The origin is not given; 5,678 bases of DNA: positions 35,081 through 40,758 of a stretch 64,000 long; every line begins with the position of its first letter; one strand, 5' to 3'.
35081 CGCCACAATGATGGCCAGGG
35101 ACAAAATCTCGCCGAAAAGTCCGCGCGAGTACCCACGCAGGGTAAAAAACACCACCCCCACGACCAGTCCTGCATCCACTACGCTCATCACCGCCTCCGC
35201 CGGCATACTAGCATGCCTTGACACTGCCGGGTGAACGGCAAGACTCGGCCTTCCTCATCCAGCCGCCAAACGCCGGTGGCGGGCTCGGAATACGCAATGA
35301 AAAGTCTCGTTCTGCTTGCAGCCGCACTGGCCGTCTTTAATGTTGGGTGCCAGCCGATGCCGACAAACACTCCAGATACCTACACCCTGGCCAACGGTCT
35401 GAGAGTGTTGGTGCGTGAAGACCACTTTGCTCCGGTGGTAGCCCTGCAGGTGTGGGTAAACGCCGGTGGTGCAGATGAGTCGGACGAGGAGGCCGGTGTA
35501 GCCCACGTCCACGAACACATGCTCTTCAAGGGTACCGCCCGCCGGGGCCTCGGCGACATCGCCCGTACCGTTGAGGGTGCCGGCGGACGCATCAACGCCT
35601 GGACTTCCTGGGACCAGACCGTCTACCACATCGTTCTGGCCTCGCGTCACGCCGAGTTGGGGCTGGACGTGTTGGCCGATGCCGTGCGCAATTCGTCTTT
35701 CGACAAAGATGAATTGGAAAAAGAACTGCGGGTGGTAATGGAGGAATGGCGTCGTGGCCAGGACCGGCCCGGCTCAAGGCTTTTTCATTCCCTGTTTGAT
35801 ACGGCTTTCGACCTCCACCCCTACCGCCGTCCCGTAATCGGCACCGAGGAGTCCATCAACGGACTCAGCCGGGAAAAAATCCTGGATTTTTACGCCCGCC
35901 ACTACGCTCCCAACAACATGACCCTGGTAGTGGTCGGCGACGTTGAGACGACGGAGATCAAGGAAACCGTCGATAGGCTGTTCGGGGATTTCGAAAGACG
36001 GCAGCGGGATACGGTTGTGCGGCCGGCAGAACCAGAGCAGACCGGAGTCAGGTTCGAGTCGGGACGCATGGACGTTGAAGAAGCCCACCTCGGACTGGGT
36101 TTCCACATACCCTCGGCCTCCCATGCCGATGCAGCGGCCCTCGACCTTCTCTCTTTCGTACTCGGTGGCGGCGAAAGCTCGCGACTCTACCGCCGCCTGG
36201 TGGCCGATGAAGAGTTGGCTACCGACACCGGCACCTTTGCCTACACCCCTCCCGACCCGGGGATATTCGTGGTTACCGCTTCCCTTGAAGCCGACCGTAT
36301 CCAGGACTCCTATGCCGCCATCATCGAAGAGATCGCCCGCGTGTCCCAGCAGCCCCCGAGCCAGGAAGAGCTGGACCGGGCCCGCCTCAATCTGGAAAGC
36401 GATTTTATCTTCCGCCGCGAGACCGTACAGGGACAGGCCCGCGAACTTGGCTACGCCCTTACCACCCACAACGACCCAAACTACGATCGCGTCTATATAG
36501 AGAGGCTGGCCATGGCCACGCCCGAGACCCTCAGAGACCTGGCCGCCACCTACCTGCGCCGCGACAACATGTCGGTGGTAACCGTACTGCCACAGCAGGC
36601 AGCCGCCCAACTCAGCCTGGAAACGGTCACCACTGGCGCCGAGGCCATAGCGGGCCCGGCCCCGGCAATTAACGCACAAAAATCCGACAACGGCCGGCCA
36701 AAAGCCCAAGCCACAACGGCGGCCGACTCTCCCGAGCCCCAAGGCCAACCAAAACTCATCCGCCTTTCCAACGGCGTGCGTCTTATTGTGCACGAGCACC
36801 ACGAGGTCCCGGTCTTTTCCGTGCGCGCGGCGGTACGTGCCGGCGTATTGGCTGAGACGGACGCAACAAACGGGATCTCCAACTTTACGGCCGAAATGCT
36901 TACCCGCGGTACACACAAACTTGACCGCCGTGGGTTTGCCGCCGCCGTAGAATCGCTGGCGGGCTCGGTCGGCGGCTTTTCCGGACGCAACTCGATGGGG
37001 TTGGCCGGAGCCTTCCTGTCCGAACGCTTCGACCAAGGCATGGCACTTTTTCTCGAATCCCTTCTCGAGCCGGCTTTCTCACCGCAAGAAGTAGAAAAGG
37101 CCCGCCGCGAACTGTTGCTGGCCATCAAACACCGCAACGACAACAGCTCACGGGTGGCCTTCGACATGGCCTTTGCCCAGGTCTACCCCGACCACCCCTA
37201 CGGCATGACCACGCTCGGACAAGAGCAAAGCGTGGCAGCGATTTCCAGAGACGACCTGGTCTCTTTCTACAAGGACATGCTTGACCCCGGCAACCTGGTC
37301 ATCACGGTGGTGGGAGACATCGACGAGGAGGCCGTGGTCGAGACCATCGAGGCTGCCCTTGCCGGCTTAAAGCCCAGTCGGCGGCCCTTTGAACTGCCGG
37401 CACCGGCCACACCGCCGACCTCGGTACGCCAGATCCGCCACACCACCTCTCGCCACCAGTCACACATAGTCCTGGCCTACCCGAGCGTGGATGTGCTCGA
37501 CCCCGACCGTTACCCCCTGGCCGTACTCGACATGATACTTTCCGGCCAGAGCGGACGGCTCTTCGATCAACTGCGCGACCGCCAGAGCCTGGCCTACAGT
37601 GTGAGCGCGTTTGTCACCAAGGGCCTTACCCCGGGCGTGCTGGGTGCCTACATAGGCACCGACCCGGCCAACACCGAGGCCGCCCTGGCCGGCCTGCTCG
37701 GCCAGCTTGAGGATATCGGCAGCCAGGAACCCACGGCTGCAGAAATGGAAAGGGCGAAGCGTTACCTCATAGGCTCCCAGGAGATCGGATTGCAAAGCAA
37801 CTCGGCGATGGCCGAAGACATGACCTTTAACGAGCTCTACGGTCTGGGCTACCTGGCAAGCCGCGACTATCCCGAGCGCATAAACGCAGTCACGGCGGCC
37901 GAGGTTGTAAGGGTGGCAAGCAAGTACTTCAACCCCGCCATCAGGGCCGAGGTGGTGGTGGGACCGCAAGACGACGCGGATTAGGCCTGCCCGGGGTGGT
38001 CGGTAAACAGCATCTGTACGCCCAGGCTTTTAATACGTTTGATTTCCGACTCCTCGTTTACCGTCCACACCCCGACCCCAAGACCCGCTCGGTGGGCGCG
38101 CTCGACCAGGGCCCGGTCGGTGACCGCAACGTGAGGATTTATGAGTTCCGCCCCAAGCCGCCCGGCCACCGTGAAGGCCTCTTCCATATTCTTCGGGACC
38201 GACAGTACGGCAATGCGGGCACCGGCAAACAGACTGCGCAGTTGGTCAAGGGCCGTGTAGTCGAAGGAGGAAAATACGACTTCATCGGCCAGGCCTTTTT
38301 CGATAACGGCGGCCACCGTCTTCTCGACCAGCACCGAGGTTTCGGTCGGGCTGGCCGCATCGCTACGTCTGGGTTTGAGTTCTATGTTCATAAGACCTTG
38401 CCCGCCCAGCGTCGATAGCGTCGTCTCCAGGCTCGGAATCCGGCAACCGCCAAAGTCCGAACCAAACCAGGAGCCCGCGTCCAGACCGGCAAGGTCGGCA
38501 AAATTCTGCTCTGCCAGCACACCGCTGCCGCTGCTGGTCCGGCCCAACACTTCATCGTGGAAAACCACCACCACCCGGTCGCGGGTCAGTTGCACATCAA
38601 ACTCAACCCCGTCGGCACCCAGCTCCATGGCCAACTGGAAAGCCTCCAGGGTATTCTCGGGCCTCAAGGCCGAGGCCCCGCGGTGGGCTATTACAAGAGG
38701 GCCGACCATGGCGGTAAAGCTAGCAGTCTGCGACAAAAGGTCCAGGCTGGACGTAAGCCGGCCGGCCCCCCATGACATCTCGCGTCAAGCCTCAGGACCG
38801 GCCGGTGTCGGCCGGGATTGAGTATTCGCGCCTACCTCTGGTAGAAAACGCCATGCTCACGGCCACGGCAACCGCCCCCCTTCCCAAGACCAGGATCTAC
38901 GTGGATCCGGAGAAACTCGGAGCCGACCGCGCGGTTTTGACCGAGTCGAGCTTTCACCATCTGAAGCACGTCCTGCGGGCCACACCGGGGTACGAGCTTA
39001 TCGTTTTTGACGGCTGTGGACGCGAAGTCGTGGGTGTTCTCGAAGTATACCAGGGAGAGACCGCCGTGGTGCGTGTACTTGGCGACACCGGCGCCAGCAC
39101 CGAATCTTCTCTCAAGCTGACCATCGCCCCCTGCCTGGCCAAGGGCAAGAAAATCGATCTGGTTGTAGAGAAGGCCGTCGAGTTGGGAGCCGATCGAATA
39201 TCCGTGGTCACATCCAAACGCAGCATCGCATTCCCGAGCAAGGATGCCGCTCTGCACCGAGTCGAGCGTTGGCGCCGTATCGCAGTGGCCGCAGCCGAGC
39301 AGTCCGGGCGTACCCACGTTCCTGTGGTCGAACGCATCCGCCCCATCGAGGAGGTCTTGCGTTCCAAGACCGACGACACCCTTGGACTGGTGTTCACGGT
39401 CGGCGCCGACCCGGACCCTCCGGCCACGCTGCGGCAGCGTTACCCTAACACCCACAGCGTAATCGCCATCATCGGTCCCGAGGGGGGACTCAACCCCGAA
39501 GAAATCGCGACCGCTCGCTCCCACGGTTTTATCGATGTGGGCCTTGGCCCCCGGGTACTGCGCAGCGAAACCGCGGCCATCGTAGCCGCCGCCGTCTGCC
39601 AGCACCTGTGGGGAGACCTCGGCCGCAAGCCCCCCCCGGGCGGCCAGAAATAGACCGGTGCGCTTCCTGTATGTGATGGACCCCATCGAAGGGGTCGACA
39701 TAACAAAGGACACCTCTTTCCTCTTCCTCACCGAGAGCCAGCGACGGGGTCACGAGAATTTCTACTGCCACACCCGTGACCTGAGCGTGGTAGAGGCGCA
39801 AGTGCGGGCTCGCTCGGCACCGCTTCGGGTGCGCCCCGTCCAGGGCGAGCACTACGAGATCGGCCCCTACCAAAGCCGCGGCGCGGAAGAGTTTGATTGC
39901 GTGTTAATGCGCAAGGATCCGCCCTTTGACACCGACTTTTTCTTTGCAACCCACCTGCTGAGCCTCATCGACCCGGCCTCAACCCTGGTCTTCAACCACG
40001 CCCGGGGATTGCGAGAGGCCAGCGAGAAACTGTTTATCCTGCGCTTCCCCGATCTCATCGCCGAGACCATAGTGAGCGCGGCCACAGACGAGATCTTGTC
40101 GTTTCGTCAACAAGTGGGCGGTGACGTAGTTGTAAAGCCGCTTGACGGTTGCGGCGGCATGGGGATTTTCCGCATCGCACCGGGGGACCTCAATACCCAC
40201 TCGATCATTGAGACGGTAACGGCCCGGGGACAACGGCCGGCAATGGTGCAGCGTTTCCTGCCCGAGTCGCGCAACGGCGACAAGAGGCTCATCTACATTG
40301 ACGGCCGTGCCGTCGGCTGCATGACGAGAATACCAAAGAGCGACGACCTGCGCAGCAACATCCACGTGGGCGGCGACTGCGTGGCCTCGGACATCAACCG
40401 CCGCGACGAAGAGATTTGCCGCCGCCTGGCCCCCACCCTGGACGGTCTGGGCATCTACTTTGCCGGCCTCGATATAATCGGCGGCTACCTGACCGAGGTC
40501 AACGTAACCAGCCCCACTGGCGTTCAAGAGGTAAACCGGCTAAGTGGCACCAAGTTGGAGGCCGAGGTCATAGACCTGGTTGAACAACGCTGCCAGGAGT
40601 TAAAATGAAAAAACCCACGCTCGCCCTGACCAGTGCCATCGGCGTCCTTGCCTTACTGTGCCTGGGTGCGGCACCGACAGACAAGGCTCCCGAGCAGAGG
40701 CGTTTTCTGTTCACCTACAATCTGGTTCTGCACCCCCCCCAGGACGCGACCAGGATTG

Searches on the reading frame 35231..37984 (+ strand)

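Call 28: search_protein_families(library=ncbifam, proteins=[window:35231-37984:+], max_evalue=0.00001)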
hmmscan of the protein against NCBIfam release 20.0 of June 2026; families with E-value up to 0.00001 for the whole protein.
window:35231-37984:+ (917 aa): 4 families
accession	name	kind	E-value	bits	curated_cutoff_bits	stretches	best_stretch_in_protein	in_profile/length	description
NF047422.1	YfmF_fam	equivalog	1.7e-55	188.6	285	2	601-899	99-401/412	EF-P 5-aminopentanol modification-associated protein YfmF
NF047421.1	YfmH_fam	equivalog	1.1e-50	173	250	2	77-455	49-424/425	EF-P 5-aminopentanol modification-associated protein YfmH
TIGR02110.1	PQQ_syn_pqqF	equivalog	2.6e-21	76.1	320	1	51-311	3-264/697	pyrroloquinoline quinone biosynthesis protein PqqF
NF011681.0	PRK15101.1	equivalog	2.2e-18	65.7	765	1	52-260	48-261/961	pitrilysin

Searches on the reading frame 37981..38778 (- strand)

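Call 48: search_protein_families(library=ncbifam, proteins=[window:37981-38778:-], max_evalue=0.00001)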
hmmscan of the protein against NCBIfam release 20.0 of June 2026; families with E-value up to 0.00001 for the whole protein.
window:37981-38778:- (265 aa): 4 families
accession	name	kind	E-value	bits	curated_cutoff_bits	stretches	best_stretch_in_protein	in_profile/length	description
NF006989.0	PRK09454.1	equivalog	2.7e-46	158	264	1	27-261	10-240/251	glycerophosphodiester phosphodiesterase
NF053857.1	LysphglycPlipDStph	equivalog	4e-23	82.2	450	1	18-202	37-223/305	lysophosphatidylglycerol phospholipase D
NF008354.0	PRK11143.1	equivalog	1.7e-14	53.5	254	1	17-84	21-88/359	glycerophosphodiester phosphodiesterase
NF041304.3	AvrBs2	equivalog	5.5e-06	24.6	1000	1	19-96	261-343/716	type III secretion system effector avirulence protein AvrBs2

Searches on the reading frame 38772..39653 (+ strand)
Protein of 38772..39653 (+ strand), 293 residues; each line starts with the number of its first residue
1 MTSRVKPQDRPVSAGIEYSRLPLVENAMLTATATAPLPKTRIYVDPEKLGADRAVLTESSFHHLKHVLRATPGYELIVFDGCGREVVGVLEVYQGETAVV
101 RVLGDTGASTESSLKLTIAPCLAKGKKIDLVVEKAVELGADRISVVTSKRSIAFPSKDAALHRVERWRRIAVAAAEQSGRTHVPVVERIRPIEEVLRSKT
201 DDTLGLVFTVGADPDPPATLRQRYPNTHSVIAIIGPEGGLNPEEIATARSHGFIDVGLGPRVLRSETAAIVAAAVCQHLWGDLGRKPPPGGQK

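Call 48: search_protein_families(library=ncbifam, proteins=[window:38772-39653:+], max_evalue=0.00001)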
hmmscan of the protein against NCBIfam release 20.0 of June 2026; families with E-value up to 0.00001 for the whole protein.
window:38772-39653:+ (293 aa): 23 families
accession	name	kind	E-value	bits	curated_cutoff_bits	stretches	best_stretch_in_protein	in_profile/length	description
NF008692.0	PRK11713.1-5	equivalog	2.7e-61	207.1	196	1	40-283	4-246/246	16S rRNA (uracil(1498)-N(3))-methyltransferase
NF008709.0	PRK11713.7-4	equivalog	9.8e-58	195.4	292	1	40-284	2-246/246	16S rRNA (uracil(1498)-N(3))-methyltransferase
NF008707.0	PRK11713.7-2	equivalog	3.2e-45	154.4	327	1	40-278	12-251/255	16S rRNA (uracil(1498)-N(3))-methyltransferase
TIGR00046.1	TIGR00046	subfamily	7.9e-44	149.8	41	1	41-282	3-239/240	RsmE family RNA methyltransferase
NF008697.0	PRK11713.4-1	equivalog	2.5e-42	144.9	234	1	40-277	5-240/250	16S rRNA (uracil(1498)-N(3))-methyltransferase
NF008711.0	PRK11713.7-6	equivalog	2.8e-41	141.8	304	1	51-280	13-242/244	16S rRNA (uracil(1498)-N(3))-methyltransferase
NF008690.0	PRK11713.1-1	equivalog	5.1e-41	140.6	342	1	41-284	5-243/243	16S rRNA (uracil(1498)-N(3))-methyltransferase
NF008691.0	PRK11713.1-4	equivalog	7e-41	140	279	1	53-274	17-242/252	16S rRNA (uracil(1498)-N(3))-methyltransferase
NF008706.0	PRK11713.7-1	equivalog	8.2e-40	137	273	1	49-276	11-226/232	16S rRNA (uracil(1498)-N(3))-methyltransferase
NF008696.0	PRK11713.3-5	equivalog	9.3e-40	136.5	234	1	39-283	6-245/248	16S rRNA (uracil(1498)-N(3))-methyltransferase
NF008705.0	PRK11713.6-4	equivalog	2.8e-38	131.6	343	1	43-276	5-234/248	16S rRNA (uracil(1498)-N(3))-methyltransferase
NF008693.0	PRK11713.2-3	equivalog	8e-37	126.8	210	1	44-279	8-241/246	16S rRNA (uracil(1498)-N(3))-methyltransferase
NF008703.0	PRK11713.6-2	equivalog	9.3e-36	123.2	291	1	42-276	7-235/242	16S rRNA (uracil(1498)-N(3))-methyltransferase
NF008694.0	PRK11713.3-2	equivalog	2.8e-31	108.7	234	1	39-277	7-238/245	16S rRNA (uracil(1498)-N(3))-methyltransferase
NF008702.0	PRK11713.6-1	equivalog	7e-30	104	269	1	54-276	16-229/235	16S rRNA (uracil(1498)-N(3))-methyltransferase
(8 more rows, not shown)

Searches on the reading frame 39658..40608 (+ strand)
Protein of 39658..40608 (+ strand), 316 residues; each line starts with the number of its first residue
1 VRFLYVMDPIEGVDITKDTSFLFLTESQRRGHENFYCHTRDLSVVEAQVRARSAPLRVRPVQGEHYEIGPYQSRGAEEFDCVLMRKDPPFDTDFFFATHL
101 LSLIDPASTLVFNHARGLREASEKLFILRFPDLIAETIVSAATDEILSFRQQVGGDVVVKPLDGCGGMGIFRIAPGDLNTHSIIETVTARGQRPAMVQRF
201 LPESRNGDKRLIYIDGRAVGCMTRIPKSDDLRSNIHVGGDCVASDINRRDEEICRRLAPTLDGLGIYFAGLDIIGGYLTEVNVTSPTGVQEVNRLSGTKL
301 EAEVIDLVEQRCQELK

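Call 48: search_protein_families(library=ncbifam, proteins=[window:39658-40608:+], max_evalue=0.00001)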
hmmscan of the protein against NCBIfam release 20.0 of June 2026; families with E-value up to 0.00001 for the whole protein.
window:39658-40608:+ (316 aa): 7 families
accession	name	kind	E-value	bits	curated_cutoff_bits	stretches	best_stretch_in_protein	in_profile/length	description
NF003573.0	PRK05246.1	equivalog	7.3e-113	376.5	272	1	1-313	2-314/316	glutathione synthase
TIGR01380.1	glut_syn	equivalog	1.5e-108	362.5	299.05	1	1-310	1-310/312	glutathione synthase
NF009110.0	PRK12458.1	subfamily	2.6e-60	204.3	408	1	1-313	1-332/349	glutathione synthetase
NF040720.1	MptN_Meth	equivalog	2.4e-20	72.8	350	1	72-290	49-275/291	tetrahydromethanopterin:alpha-L-glutamate ligase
TIGR00768.1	rimK_fam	subfamily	6.1e-19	68.4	143.4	1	66-305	37-273/276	RimK family alpha-L-glutamate ligase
NF007764.0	PRK10446.1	equivalog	2.6e-13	49.9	331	1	137-313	117-291/300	30S ribosomal protein S6--L-glutamate ligase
TIGR02144.1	LysX_arch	equivalog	5.8e-07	28.9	275.6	1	134-282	102-251/281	lysine biosynthesis protein LysX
